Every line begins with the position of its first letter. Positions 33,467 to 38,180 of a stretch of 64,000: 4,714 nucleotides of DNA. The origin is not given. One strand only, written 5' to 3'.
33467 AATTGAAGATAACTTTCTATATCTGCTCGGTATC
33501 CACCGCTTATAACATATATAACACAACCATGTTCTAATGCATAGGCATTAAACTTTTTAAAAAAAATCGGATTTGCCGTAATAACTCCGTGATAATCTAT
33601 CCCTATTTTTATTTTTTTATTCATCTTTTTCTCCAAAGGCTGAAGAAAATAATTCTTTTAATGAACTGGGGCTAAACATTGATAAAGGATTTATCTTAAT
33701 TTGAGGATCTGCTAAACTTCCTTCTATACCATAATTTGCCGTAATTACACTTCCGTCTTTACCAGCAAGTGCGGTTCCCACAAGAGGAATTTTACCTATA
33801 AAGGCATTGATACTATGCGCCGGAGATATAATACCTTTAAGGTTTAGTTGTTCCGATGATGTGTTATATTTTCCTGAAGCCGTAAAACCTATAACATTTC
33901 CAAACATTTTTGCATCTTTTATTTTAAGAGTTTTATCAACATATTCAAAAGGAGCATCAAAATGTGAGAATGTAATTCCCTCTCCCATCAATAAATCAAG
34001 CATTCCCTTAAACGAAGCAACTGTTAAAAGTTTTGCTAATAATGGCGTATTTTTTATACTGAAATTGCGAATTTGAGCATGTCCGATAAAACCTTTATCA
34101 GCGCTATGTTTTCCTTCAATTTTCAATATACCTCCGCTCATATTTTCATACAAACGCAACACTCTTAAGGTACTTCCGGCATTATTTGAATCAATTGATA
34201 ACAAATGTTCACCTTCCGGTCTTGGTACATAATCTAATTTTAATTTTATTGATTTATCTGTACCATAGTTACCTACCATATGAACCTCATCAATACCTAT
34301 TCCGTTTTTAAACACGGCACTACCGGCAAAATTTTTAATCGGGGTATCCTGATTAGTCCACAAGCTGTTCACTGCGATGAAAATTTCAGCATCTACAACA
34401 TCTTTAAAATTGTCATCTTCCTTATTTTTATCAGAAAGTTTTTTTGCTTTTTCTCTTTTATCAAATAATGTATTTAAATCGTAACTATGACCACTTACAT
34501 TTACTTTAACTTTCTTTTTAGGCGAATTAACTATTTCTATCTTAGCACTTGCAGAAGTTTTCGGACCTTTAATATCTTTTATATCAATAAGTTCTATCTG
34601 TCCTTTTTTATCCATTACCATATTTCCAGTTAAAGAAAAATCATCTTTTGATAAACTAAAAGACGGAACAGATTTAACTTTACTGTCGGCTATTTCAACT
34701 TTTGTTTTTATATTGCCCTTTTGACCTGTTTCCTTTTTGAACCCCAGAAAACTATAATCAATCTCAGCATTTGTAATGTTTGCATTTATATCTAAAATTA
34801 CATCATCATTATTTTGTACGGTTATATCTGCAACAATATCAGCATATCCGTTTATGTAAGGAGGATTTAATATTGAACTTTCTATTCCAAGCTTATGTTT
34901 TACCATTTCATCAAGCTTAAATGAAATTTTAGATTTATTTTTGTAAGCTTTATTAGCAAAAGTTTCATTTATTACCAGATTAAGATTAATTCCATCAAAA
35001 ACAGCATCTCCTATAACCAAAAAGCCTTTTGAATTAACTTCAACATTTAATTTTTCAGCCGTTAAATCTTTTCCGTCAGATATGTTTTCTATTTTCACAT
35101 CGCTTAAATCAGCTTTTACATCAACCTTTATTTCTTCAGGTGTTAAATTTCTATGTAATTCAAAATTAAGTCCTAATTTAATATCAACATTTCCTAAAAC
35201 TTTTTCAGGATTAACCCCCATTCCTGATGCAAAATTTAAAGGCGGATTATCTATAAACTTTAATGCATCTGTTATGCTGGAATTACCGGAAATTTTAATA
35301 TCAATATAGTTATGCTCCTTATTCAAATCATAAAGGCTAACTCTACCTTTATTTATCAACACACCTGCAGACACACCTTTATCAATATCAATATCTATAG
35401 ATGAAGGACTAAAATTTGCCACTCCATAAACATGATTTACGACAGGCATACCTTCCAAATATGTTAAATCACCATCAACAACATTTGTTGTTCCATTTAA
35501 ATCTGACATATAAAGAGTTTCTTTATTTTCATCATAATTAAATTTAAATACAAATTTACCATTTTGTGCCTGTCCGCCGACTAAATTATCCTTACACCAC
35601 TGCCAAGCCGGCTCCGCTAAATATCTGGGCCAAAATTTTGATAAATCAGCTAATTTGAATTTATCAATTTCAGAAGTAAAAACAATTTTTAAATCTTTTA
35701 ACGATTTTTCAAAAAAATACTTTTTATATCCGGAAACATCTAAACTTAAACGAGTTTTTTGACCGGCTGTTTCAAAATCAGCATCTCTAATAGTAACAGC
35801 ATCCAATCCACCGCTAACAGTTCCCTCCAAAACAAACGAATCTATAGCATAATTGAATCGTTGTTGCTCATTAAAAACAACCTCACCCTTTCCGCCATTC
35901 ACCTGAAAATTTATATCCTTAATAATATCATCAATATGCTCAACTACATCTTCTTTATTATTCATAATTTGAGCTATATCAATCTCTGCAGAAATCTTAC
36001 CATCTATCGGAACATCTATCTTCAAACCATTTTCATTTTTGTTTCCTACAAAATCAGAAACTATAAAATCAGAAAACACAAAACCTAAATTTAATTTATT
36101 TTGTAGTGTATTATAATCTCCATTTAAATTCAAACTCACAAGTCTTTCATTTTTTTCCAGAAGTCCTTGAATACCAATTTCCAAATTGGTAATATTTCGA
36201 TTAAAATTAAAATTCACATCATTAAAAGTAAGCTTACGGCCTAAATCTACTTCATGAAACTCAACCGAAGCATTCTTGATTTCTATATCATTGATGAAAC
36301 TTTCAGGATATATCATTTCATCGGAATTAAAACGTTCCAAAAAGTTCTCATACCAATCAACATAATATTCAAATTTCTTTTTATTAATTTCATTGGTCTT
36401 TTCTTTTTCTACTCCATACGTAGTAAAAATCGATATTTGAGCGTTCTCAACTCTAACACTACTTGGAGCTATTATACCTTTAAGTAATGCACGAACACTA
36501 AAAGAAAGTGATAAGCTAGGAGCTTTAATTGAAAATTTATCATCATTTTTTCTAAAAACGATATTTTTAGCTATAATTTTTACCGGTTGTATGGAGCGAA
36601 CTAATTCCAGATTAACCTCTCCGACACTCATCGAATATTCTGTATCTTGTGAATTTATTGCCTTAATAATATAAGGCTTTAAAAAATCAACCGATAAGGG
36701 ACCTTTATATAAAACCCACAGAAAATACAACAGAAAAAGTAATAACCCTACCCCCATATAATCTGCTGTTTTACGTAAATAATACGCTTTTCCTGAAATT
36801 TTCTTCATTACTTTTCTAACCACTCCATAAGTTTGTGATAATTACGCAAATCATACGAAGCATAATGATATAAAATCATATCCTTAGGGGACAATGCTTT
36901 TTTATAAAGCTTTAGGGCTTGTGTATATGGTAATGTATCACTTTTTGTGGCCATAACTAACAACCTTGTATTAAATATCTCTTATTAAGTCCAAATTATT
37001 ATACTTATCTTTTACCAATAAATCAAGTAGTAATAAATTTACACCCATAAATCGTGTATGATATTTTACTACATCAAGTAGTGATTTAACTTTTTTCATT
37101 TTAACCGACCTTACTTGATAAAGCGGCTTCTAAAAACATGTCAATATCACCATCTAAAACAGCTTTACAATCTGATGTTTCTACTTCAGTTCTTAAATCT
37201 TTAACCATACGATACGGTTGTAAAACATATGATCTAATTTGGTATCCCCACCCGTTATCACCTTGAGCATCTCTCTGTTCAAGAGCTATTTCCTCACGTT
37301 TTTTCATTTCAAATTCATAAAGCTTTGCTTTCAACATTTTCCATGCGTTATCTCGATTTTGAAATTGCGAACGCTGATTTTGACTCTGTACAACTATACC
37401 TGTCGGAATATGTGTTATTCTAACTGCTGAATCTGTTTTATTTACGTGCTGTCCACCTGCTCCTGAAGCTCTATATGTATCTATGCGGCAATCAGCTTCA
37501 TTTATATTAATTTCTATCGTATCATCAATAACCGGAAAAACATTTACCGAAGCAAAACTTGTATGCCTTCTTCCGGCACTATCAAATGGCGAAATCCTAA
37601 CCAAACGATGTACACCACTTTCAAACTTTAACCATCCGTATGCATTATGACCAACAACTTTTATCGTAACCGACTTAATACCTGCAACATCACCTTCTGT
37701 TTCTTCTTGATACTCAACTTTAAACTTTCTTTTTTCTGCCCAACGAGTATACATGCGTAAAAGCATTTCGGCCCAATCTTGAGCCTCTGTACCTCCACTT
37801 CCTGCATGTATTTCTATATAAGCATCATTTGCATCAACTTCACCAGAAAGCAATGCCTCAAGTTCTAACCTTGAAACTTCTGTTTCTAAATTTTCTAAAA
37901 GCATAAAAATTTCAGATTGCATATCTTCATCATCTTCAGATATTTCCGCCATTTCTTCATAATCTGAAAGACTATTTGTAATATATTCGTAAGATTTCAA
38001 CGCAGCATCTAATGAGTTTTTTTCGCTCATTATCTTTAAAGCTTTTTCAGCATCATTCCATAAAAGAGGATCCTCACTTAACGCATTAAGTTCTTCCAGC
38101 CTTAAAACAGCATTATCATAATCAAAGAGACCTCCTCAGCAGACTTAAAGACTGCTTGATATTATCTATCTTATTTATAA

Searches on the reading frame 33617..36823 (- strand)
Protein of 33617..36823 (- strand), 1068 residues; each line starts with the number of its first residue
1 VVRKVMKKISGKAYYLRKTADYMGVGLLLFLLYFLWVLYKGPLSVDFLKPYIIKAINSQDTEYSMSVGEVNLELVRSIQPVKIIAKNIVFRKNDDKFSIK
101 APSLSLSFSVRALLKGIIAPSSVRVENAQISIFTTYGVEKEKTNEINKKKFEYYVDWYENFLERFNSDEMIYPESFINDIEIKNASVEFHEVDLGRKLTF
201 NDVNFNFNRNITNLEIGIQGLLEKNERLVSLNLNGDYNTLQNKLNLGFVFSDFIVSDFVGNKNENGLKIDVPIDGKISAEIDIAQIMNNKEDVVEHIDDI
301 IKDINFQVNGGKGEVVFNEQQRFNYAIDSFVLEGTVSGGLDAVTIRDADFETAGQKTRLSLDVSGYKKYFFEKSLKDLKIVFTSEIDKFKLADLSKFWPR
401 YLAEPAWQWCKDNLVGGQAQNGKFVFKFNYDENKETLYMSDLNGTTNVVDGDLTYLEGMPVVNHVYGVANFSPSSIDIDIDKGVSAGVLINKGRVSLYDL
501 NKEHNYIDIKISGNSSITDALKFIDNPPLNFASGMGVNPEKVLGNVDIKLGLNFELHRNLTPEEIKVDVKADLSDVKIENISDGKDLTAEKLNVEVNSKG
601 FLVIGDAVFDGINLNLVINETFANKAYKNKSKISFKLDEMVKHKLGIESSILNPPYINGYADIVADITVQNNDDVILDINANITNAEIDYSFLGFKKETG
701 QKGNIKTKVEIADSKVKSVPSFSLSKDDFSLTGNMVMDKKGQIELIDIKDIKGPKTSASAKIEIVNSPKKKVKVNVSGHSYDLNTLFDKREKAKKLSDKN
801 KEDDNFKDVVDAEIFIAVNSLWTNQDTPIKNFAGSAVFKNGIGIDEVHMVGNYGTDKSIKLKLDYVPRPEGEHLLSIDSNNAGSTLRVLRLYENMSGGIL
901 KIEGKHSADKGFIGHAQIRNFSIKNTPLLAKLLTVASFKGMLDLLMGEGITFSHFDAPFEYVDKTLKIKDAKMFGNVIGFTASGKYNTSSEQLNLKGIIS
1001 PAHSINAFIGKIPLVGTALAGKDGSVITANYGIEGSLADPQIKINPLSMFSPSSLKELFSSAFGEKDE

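Call 7: search_protein_families(library=pfam, max_evalue=0.00001, proteins=[window:33617-36823:-])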
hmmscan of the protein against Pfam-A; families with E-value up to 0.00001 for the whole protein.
window:33617-36823:- (1068 aa): 1 family
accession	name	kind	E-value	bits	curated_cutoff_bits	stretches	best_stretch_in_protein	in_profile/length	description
PF13116.12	YhdP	-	1.3e-43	149.6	46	2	377-792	470-868/1224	YhdP protein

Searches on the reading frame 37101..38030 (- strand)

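Call 11: search_protein_families(library=ncbifam, max_evalue=1e-10, proteins=[window:37101-38030:-])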
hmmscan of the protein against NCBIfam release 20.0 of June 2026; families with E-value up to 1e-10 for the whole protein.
window:37101-38030:- (309 aa): 5 families
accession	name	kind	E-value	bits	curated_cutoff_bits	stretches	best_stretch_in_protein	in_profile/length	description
TIGR00020.2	prfB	exception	5.4e-143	476.3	370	1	1-304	47-352/353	peptide chain release factor 2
NF001859.2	PRK00591.1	equivalog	1.3e-82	277.7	400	1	6-305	36-340/347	peptide chain release factor 1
TIGR00019.1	prfA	equivalog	1.2e-81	274.4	423.25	1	7-304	49-347/361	peptide chain release factor 1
TIGR03072.1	release_prfH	equivalog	1.5e-37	129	166.65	1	71-257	2-184/200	peptide chain release factor H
NF006718.0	PRK09256.1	equivalog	3e-12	46.4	100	0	173-206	9-42/140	alternative ribosome rescue aminoacyl-tRNA hydrolase ArfB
